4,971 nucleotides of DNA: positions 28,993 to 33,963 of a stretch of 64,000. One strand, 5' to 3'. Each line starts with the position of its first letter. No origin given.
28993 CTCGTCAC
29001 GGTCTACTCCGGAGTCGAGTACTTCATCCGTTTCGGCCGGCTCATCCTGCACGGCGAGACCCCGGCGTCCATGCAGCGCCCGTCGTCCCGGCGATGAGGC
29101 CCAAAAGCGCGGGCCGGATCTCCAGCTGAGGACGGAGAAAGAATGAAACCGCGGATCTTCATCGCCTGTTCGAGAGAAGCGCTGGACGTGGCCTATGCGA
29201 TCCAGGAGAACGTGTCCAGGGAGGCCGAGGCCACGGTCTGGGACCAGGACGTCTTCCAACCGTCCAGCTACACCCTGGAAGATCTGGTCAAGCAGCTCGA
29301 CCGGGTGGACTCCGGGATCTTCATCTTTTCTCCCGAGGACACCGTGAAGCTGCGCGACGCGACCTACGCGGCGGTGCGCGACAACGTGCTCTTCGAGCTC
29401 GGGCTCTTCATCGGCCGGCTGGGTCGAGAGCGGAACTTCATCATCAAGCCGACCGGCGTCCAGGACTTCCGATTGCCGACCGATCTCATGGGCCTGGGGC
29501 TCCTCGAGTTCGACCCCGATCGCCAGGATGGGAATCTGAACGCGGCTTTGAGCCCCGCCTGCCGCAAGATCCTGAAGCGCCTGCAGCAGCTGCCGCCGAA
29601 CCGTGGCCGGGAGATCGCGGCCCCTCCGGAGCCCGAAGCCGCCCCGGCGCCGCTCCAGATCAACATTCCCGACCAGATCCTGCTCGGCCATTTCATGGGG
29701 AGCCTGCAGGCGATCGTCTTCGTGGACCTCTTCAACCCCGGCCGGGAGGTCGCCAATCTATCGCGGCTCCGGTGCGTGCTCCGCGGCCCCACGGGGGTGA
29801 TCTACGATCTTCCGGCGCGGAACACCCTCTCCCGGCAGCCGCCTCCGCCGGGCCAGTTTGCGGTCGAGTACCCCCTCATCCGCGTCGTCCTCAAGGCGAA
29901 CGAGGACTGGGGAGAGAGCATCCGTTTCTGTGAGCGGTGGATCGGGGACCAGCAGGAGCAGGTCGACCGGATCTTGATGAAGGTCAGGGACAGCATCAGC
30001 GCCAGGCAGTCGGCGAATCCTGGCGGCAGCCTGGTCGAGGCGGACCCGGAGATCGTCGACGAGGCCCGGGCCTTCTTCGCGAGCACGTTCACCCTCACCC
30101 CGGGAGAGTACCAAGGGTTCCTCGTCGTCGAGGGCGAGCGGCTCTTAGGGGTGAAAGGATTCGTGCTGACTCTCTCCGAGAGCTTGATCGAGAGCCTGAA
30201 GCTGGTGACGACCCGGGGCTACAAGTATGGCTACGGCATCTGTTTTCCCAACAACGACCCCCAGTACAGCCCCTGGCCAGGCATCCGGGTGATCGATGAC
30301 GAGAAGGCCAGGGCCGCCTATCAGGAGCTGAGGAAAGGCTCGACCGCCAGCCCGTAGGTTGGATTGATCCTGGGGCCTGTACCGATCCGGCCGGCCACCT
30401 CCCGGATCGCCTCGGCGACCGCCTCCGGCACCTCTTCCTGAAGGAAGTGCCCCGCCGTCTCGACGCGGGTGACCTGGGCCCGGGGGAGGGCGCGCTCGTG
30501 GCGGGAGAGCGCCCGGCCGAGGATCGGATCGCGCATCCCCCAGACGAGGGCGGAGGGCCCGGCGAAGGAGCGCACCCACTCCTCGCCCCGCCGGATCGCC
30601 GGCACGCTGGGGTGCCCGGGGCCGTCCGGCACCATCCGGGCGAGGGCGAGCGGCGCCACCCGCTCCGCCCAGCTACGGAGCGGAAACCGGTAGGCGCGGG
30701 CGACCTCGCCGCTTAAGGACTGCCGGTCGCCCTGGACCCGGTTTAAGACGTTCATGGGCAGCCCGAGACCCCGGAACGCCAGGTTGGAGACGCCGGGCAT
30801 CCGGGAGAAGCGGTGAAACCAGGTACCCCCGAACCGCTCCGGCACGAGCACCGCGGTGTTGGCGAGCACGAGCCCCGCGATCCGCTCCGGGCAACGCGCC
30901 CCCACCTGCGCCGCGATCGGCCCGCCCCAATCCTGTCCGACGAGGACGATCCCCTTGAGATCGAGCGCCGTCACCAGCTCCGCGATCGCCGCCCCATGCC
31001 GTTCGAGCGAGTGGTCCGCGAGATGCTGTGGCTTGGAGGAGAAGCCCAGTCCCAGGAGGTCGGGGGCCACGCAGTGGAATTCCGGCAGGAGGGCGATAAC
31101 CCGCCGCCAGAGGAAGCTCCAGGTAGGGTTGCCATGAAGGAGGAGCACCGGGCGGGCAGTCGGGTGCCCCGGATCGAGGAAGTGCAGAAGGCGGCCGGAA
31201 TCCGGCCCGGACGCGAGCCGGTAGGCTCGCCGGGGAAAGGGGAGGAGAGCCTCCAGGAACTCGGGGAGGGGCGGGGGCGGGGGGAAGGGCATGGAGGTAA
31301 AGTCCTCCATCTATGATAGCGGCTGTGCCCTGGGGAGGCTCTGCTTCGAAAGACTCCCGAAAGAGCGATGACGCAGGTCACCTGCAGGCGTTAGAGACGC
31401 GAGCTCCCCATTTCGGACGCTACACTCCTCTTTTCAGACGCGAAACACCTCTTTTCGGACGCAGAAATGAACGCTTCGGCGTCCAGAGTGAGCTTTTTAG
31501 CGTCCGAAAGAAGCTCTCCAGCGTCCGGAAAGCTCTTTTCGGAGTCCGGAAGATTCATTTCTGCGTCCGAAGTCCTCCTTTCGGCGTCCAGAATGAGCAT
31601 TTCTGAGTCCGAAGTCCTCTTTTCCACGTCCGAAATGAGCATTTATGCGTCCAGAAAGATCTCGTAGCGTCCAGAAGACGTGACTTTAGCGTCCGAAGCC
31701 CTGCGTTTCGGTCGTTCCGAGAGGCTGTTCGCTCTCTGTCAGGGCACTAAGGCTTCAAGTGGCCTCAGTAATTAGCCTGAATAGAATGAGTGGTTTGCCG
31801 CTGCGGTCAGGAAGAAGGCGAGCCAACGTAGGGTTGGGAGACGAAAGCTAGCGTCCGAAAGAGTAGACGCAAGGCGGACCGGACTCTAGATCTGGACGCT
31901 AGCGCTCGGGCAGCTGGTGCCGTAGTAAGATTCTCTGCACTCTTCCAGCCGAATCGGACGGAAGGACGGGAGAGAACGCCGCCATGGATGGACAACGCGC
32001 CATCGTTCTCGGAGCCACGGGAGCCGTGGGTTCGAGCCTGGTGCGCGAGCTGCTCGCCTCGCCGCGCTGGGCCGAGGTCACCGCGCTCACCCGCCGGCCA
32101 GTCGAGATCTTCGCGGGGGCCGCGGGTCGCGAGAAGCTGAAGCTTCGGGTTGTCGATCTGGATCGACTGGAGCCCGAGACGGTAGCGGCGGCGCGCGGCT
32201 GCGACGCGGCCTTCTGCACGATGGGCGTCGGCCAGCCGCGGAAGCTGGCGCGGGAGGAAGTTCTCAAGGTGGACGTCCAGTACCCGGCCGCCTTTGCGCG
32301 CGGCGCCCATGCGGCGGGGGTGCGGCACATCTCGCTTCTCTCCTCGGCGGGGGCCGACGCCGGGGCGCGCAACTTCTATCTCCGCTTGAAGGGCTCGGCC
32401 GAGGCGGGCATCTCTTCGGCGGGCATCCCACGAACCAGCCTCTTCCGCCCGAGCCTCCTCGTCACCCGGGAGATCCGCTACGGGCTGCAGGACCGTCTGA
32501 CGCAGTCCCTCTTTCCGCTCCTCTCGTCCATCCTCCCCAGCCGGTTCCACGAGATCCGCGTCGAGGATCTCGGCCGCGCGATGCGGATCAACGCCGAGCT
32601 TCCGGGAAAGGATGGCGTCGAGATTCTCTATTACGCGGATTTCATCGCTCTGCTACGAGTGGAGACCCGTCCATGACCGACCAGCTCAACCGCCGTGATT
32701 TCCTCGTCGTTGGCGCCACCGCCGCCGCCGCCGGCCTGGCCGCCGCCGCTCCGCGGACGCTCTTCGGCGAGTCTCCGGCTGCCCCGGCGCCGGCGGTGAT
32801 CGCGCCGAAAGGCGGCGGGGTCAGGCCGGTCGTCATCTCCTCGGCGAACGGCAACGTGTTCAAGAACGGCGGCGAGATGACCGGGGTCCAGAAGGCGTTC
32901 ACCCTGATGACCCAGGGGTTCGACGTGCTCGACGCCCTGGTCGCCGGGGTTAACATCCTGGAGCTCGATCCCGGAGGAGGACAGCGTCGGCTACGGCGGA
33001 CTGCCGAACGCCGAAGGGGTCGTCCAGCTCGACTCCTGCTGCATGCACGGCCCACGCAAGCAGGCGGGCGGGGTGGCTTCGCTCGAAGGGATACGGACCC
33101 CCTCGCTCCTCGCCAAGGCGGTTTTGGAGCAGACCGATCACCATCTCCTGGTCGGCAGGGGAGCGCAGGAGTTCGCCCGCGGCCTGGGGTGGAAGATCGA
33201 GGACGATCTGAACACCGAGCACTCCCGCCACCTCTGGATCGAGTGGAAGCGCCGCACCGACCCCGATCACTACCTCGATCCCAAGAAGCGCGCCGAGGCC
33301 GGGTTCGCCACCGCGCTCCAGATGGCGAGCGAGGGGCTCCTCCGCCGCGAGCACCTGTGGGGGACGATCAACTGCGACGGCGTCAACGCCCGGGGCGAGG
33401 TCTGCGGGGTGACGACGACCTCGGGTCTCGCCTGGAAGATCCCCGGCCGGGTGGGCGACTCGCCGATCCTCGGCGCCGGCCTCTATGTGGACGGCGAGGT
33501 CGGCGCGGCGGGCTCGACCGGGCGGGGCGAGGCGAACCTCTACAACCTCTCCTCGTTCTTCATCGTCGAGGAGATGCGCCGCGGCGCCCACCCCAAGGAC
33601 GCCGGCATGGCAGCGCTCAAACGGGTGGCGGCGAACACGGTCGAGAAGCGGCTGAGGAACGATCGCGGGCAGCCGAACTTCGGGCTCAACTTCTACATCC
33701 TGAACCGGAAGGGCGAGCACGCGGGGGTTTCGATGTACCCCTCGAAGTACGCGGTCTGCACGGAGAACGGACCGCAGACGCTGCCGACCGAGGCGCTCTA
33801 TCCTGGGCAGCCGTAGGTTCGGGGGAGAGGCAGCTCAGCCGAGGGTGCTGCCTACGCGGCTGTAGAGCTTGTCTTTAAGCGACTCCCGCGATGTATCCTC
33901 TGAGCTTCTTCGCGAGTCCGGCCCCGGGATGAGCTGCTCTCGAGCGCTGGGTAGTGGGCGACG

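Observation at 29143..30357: Standalone TIR-like (COG4271-type) protein with an unassigned 250-aa C-terminal domain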

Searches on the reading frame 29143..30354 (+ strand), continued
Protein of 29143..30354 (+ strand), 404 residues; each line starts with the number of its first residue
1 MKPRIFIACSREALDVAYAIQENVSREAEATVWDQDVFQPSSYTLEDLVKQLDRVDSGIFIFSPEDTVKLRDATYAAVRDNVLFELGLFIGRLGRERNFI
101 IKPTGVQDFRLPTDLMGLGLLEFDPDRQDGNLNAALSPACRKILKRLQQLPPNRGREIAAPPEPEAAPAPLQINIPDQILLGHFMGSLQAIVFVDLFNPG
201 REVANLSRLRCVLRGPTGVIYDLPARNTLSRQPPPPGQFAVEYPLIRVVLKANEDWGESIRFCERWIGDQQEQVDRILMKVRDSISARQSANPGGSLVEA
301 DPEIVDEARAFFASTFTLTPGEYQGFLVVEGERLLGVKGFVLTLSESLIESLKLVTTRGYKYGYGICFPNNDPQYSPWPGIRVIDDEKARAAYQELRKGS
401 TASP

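Call 10: find_encoding_contigs(protein=P0005, flank=10000, max_places=4)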
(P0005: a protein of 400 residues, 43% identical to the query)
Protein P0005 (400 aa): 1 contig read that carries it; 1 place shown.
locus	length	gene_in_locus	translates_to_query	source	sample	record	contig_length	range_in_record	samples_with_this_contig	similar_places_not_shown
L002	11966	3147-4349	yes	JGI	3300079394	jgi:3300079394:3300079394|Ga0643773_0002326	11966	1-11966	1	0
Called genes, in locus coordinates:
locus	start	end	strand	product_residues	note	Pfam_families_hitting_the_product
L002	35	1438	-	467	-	-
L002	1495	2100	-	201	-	-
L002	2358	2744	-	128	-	PF00076:RRM_1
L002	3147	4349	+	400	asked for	PF10137:CAP12-PCTIR_TIR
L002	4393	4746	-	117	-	-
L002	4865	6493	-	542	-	PF27054:Beta_methylindole_red_C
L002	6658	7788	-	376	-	-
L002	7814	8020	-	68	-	-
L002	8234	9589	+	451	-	PF01546:Peptidase_M20, PF07687:M20_dimer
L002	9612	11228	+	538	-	PF01293:PEPCK_ATP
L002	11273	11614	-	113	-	PF03576:Peptidase_S58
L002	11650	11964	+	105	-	?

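Call 12: find_encoding_contigs(protein=P0003, flank=5000, max_places=3)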
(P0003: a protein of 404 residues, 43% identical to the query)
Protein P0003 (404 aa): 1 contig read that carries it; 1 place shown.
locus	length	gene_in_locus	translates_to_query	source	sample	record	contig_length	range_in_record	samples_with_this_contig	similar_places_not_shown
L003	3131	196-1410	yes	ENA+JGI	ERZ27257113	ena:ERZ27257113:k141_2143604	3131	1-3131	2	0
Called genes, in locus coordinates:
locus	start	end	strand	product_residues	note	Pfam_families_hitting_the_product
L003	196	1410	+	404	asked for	PF10137:CAP12-PCTIR_TIR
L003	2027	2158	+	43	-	-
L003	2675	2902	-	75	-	-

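Call 13: find_encoding_contigs(protein=P0002, flank=5000, max_places=3)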
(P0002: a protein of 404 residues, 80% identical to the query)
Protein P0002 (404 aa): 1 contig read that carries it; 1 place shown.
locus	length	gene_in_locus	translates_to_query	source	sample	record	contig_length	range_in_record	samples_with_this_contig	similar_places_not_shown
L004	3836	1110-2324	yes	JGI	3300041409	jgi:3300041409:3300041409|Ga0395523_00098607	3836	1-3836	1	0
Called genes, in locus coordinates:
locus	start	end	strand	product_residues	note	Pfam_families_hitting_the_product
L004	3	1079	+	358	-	?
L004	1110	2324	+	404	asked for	PF10137:CAP12-PCTIR_TIR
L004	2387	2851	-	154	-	-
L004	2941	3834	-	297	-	PF00561:Abhydrolase_1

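Call 21: predict_structure(alignment_id=A1)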
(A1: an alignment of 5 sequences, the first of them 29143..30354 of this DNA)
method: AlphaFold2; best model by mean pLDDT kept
length: 404 residues; sequences in the alignment: 5
mean_pLDDT: 57.7   pTM: 0.54
mean pLDDT of the five models: 57.7, 55.4, 45.4, 44.8, 43.7
residues with pLDDT >= 90: 17; 70-90: 132; 50-70: 79; < 50: 176
segments of 3 or more residues with pLDDT < 50: 1-5, 27-58, 68-168, 227-247, 292-294, 371-373, 400-404
pLDDT, mean of each block of 10 residues (from residue 1): 48 54 48 43 43 44 51 36 38 34 33 29 35 38 32 24 42 78 74 74 76 86 60 34 44 64 68 74 68 58 87 86 90 85 88 79 55 60 84 73 29
secondary structure, 60 per line:
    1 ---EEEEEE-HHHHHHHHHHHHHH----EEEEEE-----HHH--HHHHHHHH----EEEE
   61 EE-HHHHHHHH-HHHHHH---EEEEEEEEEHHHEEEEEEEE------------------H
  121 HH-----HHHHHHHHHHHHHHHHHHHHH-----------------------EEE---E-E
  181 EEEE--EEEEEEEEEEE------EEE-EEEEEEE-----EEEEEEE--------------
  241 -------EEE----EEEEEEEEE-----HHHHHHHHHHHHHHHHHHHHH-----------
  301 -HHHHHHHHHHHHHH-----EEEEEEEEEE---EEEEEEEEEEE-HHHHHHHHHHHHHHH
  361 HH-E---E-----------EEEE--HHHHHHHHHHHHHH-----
elements in order: E4-9 H11-24 E29-34 H45-52 E57-62 H64-71 H73-78 E82-90 E94-101 H128-148 E172-174 E180-184 E187-197 E204-206 E208-214 E220-226 E248-250 E255-263 H269-289 H302-315 E321-330 E334-344 H346-362 E380-383 H386-399

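Call 27: fold_search(model_id=the predicted structure, library=pdb)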
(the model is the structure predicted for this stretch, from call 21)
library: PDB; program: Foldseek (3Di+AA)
matches with E <= 10: 905; with E <= 0.001: 0
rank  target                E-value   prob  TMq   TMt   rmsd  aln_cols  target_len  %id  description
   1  9cl6_A                1.6e-03  0.63  0.17  0.18  25.0       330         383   14  Ammonia monooxygenase in native membranes (released 2025-01-08)
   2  6hpd                  3.2e-03  1.00  0.18  0.09   9.3       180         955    8  The structure of a beta-glucuronidase from glycoside hydrolase family 2 (released 2019-07-24)
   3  5t9a_C                4.0e-03  0.99  0.18  0.09   8.8       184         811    6  Crystal structure of BuGH2Cwt (released 2017-09-13)
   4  1xvs_A                5.0e-03  1.00  0.19  0.52   6.7       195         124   10  Crystal structure of apaG Protein from Vibrio cholerae (released 2004-12-14)
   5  9leg_B                5.6e-03  0.63  0.18  0.19  27.4       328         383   13  AMO complex (released 2026-02-04)
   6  5t9a_B                7.0e-03  0.99  0.17  0.09   9.6       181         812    7  Crystal structure of BuGH2Cwt (released 2017-09-13)
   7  4kkq_A                8.3e-03  0.96  0.17  0.28  15.2       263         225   10  Crystal structure of Vibrio cholerae RbmA (crystal form 1) (released 2013-05-22)
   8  6d50_A                9.3e-03  1.00  0.18  0.10   8.2       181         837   12  Bacteroides uniforms beta-glucuronidase 2 bound to D-glucaro-1,5-lactone (released 2018-10-17)
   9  4kkq_B                9.3e-03  0.95  0.17  0.27  15.5       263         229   10  Crystal structure of Vibrio cholerae RbmA (crystal form 1) (released 2013-05-22)
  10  8b7d                  1.0e-02  0.91  0.17  0.38  10.3       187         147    4  Luminal domain of TMEM106B (released 2023-07-19)
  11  5t9g_B                1.2e-02  0.99  0.18  0.10   8.7       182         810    7  Crystal structure of BuGH2Cwt in complex with Galactoisofagomine (released 2017-09-13)
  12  5wab_C                1.2e-02  0.82  0.16  0.10  10.5       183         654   14  Crystal Structure of Bifidobacterium adolescentis GH3 beta-glucosidase (released 2018-04-04)
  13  6z9c                  1.2e-02  0.94  0.22  0.33  13.9       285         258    9  Structure of human POLDIP2, a multifaceted adaptor protein in metabolism and genome stability (released 2020-06-17)
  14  9pxf_A                1.2e-02  0.35  0.16  0.17  25.3       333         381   13  Ammonia monooxygenase in native membranes from N. briensis (released 2026-01-28)
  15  5uj6_A                1.3e-02  1.00  0.19  0.10   8.2       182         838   11  Crystal Structure of Bacteroides Uniformis beta-glucuronidase (released 2017-06-28)
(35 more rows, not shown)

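Call 53: list_cluster_members(proteins=[P0001, P0004, P0003, P0005, P0002])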
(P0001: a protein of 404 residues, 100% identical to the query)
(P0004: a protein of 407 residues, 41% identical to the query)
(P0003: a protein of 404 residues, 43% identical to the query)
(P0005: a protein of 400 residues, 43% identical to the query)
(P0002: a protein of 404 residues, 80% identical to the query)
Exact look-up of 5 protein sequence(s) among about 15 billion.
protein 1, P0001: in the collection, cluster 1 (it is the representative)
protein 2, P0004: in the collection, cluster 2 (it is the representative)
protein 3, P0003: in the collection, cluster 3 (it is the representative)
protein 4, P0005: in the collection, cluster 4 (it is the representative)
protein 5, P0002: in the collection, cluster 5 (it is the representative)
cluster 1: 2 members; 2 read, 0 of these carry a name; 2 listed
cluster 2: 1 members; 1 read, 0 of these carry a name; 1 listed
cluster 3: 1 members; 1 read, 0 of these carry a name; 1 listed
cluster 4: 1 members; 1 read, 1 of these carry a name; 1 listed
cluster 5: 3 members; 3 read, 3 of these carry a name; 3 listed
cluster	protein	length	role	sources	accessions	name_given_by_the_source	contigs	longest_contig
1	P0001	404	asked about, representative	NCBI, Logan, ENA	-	-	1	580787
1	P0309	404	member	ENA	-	-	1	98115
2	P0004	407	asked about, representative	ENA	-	-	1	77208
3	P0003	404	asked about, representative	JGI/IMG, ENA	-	-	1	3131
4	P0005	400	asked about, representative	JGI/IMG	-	hypothetical protein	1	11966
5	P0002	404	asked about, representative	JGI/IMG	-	hypothetical protein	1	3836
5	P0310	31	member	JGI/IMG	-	hypothetical protein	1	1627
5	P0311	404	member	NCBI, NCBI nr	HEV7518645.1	MAG TPA: nucleotide-binding protein [Thermoanaerobaculia bacterium] | nucleotide-binding protein [Thermoanaerobaculia bacterium]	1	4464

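Call 95: search_solved_structures(query=L004:3-1076:+, max_evalue=0.001)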
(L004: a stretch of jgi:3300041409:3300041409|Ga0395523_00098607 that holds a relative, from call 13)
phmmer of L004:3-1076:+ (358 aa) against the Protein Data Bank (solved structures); distinct sequences matched with E-value up to 0.001: 27.
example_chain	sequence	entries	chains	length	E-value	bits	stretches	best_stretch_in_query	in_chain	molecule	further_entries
6wu0_B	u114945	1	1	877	3.7e-28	101.9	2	176-352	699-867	Hopanoid biosynthesis associated RND transporter like protein HpnN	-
5khn_B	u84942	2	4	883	6.9e-26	94.4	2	177-352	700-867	RND transporter | Putative RND superfamily efflux pump membrane protein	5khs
7nvh_A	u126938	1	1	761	7.3e-10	41.7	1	176-345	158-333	Trehalose monomycolate exporter MmpL3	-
6n40_A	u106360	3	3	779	3.9e-08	36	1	176-345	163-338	Membrane protein, MmpL family protein | Trehalose monomycolate exporter MmpL3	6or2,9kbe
8qkk_A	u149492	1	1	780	3.9e-08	36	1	176-345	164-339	Trehalose monomycolate exporter MmpL3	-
7k7m_A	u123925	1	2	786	4e-08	36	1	176-345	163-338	Drug exporters of the RND superfamily-like protein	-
7c2m_A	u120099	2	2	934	6.5e-08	35.3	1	176-345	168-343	Chimera of drug exporters of the RND superfamily-like protein and Endolysin | Drug exporters of the RND superfamily-like protein,Endolysin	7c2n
6ajf_A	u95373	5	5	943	6.7e-08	35.3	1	176-345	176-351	Drug exporters of the RND superfamily-like protein,Endolysin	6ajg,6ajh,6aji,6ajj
7k8b_A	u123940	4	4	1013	6.9e-08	35.2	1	176-345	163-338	Drug exporters of the RND superfamily-like protein | Trehalose monomycolate exporter MmpL3 | MmpL3 transporter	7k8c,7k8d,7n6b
7wnx_A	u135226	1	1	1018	7e-08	35.2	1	176-345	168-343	Trehalose monomycolate exporter MmpL3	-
7k8a_A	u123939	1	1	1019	7.1e-08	35.2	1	176-345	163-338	Drug exporters of the RND superfamily-like protein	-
7v6y_A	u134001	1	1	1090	4.1e-06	29.4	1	204-357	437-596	Protein patched homolog 1,Protein patched homolog 1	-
7v6z_A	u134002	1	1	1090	4.1e-06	29.4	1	204-357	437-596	Protein patched homolog 1,Protein patched homolog 1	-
9ms8_A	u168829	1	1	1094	4.9e-06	29.1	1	204-357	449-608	Protein patched homolog 1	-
7k65_A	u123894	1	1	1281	5.3e-06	29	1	204-357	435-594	Protein patched homolog 1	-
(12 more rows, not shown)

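Call 96: search_solved_structures(query=L004:2390-2851:-, max_evalue=0.01)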
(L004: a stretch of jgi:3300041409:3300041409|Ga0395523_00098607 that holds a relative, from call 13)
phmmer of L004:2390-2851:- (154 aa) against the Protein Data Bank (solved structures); distinct sequences matched with E-value up to 0.01: 0.

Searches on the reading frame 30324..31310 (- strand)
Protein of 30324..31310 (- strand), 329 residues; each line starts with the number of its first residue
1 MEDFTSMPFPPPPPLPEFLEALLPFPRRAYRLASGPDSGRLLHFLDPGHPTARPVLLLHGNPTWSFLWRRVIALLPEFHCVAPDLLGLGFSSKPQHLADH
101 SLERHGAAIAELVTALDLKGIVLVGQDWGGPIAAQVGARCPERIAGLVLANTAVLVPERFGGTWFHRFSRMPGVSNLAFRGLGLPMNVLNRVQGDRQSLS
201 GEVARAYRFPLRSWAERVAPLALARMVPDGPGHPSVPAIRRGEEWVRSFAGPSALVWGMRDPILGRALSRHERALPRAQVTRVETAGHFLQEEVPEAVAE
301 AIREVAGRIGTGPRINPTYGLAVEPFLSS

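Call 3: search_protein_families(library=pfam, proteins=[window:30324-31310:-], max_evalue=0.01)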
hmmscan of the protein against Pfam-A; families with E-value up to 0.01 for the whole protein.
window:30324-31310:- (329 aa): 4 families
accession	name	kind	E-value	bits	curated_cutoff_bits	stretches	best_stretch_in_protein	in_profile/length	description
PF00561.26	Abhydrolase_1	-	7.8e-28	98.2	25.8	1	54-293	2-243/245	alpha/beta hydrolase fold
PF12697.13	Abhydrolase_6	-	5.5e-21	76.7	26.3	1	55-301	1-217/217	Alpha/beta hydrolase family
PF12146.15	Hydrolase_4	-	8.9e-06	25.6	27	1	77-182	31-137/239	Serine aminopeptidase, S33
PF03096.20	Ndr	-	0.0037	16.5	23.3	0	100-152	80-132/283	Ndr family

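Call 22: search_protein_families(library=padloc, proteins=[window:30324-31310:-], max_evalue=0.001)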
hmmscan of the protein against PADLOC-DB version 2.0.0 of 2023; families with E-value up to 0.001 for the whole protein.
window:30324-31310:- (329 aa): 0 families

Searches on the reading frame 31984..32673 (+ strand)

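Call 3: search_protein_families(library=pfam, proteins=[window:31984-32673:+], max_evalue=0.01)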
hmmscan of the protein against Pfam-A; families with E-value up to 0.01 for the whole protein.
window:31984-32673:+ (230 aa): 4 families
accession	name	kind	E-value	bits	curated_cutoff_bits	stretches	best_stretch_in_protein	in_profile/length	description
PF13460.12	NAD_binding_10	-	8.9e-14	52.2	27.2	1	10-127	1-104/184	NAD(P)H-binding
PF01370.27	Epimerase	-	1.2e-06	28.6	20.9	1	7-122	2-116/240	NAD dependent epimerase/dehydratase family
PF05368.20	NmrA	-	2.2e-06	27.9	27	1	6-125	5-110/298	NmrA-like family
PF01118.30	Semialdhyde_dh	-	3.5e-05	24.6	26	1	6-90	2-84/121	Semialdehyde dehydrogenase, NAD binding domain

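Call 22: search_protein_families(library=padloc, proteins=[window:31984-32673:+], max_evalue=0.001)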
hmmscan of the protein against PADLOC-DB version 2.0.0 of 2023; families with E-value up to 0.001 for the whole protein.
window:31984-32673:+ (230 aa): 0 families

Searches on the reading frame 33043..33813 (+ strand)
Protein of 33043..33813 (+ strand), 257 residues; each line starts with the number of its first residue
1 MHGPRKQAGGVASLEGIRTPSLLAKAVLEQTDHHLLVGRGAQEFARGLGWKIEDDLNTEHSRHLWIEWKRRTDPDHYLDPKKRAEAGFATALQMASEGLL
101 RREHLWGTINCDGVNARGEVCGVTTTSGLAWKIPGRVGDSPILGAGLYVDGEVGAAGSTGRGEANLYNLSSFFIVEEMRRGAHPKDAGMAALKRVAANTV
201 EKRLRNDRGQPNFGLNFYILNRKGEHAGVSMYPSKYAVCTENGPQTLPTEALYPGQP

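Call 3: search_protein_families(library=pfam, proteins=[window:33043-33813:+], max_evalue=0.01)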
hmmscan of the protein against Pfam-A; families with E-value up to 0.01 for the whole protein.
window:33043-33813:+ (257 aa): 1 family
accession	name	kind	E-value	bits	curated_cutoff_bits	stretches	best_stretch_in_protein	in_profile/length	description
PF01112.23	Asparaginase_2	-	1.2e-37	130.1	27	1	1-198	81-268/309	Asparaginase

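Call 22: search_protein_families(library=padloc, proteins=[window:33043-33813:+], max_evalue=0.001)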
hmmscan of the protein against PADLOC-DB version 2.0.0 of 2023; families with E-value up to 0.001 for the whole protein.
window:33043-33813:+ (257 aa): 0 families
